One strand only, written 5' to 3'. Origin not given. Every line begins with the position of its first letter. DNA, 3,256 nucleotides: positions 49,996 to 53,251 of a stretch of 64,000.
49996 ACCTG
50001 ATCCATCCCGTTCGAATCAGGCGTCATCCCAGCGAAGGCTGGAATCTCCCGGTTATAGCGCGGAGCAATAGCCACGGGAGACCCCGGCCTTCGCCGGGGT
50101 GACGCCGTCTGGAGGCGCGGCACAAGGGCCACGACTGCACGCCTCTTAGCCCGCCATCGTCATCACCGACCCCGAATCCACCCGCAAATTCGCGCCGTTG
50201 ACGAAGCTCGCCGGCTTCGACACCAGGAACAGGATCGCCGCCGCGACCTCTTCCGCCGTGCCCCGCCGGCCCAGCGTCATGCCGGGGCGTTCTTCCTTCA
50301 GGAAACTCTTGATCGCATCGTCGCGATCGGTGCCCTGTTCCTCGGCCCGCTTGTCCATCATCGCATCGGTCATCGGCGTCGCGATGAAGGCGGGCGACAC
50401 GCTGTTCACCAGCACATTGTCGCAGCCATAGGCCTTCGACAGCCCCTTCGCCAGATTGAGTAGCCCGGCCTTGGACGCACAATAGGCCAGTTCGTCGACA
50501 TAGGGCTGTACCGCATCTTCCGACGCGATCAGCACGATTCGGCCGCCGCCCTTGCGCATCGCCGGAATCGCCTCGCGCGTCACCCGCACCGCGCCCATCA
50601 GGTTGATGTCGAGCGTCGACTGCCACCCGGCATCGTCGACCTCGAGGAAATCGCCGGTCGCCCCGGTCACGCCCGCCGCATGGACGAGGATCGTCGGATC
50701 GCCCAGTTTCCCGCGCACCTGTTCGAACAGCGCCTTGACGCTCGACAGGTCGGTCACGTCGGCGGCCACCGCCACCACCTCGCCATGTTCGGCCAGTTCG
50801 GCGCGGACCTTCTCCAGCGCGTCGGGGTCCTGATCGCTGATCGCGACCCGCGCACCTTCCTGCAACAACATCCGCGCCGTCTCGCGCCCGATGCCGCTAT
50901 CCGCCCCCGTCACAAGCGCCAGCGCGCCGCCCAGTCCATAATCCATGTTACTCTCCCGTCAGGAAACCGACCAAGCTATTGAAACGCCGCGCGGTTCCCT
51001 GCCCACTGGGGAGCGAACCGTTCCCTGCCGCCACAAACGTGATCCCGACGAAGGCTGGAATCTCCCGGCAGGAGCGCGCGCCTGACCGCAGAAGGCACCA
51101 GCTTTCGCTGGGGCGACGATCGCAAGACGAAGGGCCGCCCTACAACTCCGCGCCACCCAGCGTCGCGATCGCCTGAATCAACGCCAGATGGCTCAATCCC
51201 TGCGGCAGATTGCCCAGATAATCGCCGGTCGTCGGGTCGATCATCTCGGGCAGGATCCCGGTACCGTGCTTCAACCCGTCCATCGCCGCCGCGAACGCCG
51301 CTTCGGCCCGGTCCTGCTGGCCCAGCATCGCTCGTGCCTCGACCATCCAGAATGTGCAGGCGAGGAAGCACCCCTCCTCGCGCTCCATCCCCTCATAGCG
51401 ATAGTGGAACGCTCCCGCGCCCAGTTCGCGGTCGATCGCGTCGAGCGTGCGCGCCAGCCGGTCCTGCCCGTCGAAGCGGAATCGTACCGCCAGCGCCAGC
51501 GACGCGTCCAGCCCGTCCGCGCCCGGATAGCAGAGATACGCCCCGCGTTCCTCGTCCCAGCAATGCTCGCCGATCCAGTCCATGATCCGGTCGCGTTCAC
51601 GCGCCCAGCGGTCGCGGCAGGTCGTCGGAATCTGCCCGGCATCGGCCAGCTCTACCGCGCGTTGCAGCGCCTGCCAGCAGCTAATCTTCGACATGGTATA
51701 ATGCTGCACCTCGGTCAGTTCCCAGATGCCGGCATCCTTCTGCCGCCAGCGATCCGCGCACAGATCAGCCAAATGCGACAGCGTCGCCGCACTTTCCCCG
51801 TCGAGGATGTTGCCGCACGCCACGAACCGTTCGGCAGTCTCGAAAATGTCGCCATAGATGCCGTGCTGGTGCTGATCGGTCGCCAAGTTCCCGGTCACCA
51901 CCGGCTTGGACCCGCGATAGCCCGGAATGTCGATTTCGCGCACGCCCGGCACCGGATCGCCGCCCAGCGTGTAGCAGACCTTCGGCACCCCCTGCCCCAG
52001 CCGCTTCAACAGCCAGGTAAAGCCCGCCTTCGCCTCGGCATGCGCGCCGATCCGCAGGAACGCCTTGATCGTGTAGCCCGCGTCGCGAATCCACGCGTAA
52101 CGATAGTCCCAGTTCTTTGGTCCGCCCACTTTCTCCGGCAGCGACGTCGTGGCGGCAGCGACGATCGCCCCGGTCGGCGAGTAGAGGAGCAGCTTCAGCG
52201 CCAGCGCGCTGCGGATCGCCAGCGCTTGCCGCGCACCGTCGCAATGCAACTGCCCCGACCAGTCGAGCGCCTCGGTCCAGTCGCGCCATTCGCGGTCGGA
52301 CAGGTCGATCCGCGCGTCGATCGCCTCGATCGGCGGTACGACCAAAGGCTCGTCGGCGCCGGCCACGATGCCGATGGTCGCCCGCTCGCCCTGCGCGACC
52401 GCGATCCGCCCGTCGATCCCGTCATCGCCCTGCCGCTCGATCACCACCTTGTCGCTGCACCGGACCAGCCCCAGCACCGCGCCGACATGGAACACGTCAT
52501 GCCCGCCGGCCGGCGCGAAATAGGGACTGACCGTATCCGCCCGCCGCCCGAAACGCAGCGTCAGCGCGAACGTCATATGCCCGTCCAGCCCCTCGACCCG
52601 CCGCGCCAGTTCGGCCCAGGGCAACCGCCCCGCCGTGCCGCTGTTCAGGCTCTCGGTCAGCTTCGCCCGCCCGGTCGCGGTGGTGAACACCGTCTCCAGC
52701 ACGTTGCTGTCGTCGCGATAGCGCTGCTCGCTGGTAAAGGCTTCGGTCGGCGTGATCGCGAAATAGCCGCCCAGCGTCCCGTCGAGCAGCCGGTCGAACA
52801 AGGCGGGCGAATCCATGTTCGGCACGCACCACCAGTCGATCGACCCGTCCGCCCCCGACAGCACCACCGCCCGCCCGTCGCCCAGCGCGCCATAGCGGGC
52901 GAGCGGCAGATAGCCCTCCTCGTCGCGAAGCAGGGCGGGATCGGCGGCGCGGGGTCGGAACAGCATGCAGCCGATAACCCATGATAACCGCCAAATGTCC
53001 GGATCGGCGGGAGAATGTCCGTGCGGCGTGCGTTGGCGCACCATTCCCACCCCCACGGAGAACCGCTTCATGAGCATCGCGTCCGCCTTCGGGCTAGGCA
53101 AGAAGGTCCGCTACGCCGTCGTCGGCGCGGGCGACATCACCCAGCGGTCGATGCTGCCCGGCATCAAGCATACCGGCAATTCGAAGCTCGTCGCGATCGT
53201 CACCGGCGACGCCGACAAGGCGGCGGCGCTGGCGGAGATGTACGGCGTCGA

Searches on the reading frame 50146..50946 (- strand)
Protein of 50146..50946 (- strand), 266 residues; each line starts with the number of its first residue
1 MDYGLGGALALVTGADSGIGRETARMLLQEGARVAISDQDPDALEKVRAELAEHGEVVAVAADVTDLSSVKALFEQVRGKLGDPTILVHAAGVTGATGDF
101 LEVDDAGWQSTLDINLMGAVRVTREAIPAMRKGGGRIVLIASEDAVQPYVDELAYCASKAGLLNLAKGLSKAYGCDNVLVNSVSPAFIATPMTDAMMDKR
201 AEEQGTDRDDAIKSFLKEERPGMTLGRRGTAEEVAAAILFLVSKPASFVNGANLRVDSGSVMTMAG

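Call 70: search_protein_families(library=pfam, proteins=[window:50146-50946:-])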
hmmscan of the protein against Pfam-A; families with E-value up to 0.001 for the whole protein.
window:50146-50946:- (266 aa): 6 families
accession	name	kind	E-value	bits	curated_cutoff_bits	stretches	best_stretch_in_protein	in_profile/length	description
PF13561.12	adh_short_C2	-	3e-56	191.1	27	1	14-259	1-234/236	Enoyl-(Acyl carrier protein) reductase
PF00106.31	adh_short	-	2.3e-49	168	26.6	1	10-198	3-192/195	short chain dehydrogenase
PF08659.16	KR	-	8e-11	42.6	22.6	1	10-124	3-121/180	KR domain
PF01370.27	Epimerase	-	2.7e-06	27.4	20.9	1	10-142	1-115/240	NAD dependent epimerase/dehydratase family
PF23441.1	SDR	-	4.5e-06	26.7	27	1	11-260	11-255/258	SDR-like rossmann domain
PF02719.21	Polysacc_synt_2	-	0.00031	20.5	20.2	1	11-149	2-135/293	Polysaccharide biosynthesis protein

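Call 71: search_protein_families(library=ncbifam, proteins=[window:50146-50946:-], max_evalue=1e-10)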
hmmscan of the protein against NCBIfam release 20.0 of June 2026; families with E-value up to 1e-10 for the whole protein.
window:50146-50946:- (266 aa): 214 families (the best 25 are shown)
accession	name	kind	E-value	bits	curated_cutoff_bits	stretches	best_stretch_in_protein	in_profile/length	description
NF005559.1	PRK07231.1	subfamily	7.9e-56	189.3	215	1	6-261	3-248/249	glucose 1-dehydrogenase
NF004791.0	PRK06138.1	equivalog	8.1e-56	189.1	312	1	5-261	3-250/252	SDR family oxidoreductase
NF009466.0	PRK12826.1-2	subfamily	6.3e-55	186.3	222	1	10-262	6-246/248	3-oxoacyl-ACP reductase FabG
NF005095.0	PRK06523.1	subfamily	1.1e-53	182.4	231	1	5-263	8-260/261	oxidoreductase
NF052558.1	MBtsdlDhBudC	equivalog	6.8e-52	176.5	270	1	9-260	5-241/250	meso-2,3-butanediol dehydrogenase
TIGR01830.1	3oxo_ACP_reduc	equivalog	7.9e-49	166.5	297.75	1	10-259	1-237/239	3-oxoacyl-[acyl-carrier-protein] reductase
NF009093.0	PRK12429.1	subfamily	5.3e-46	157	258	1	7-262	5-258/259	3-hydroxybutyrate dehydrogenase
TIGR01963.1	PHB_DH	subfamily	7.2e-46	156.5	307.05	1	10-262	4-254/255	3-hydroxybutyrate dehydrogenase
NF005309.0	PRK06841.1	subfamily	3.2e-45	154.6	286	1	2-260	10-252/255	GolD/DthD family dehydrogenase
NF004198.0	PRK05653.1-3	equivalog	4.8e-45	154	296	1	7-262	7-248/248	3-oxoacyl-ACP reductase FabG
NF005909.0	PRK07890.1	subfamily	7.3e-45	153.3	258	1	7-262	7-259/260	short chain dehydrogenase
NF005681.0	PRK07478.1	subfamily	6.2e-44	150.3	267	1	6-262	5-251/254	SDR family oxidoreductase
TIGR03971.1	SDR_subfam_1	subfamily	4.4e-43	147.5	300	1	6-261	2-269/271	mycofactocin-coupled SDR family oxidoreductase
NF009464.0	PRK12824.1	subfamily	8.3e-43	146.8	269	1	9-262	4-244/245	3-oxoacyl-ACP reductase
NF005469.0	PRK07063.1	equivalog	1.4e-42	146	306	1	5-260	5-254/260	SDR family oxidoreductase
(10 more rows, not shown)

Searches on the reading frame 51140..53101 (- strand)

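Call 70: search_protein_families(library=pfam, proteins=[window:51140-53101:-])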
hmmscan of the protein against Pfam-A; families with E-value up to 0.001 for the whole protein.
window:51140-53101:- (653 aa): 2 families
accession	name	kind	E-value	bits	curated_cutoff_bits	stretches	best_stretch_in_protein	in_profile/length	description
PF00723.27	Glyco_hydro_15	-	4.5e-46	158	22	1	291-645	3-426/427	Glycosyl hydrolases family 15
PF19291.4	TREH_N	-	4.5e-12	46.1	23.1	1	66-148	14-97/211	Trehalase-like, N-terminal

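Call 71: search_protein_families(library=ncbifam, proteins=[window:51140-53101:-], max_evalue=1e-10)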
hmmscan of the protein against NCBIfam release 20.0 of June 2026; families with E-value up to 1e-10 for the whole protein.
window:51140-53101:- (653 aa): 2 families
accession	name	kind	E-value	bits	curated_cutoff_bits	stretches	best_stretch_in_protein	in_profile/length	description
NF041084.1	trehalase_H1_Arch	equivalog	7.3e-77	259.3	820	1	85-647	16-569/570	alpha,alpha-trehalase TreH1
NF041085.1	trehalase_H2_Arch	equivalog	2e-59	201.5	1000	2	296-648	215-576/579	alpha,alpha-trehalase TreH2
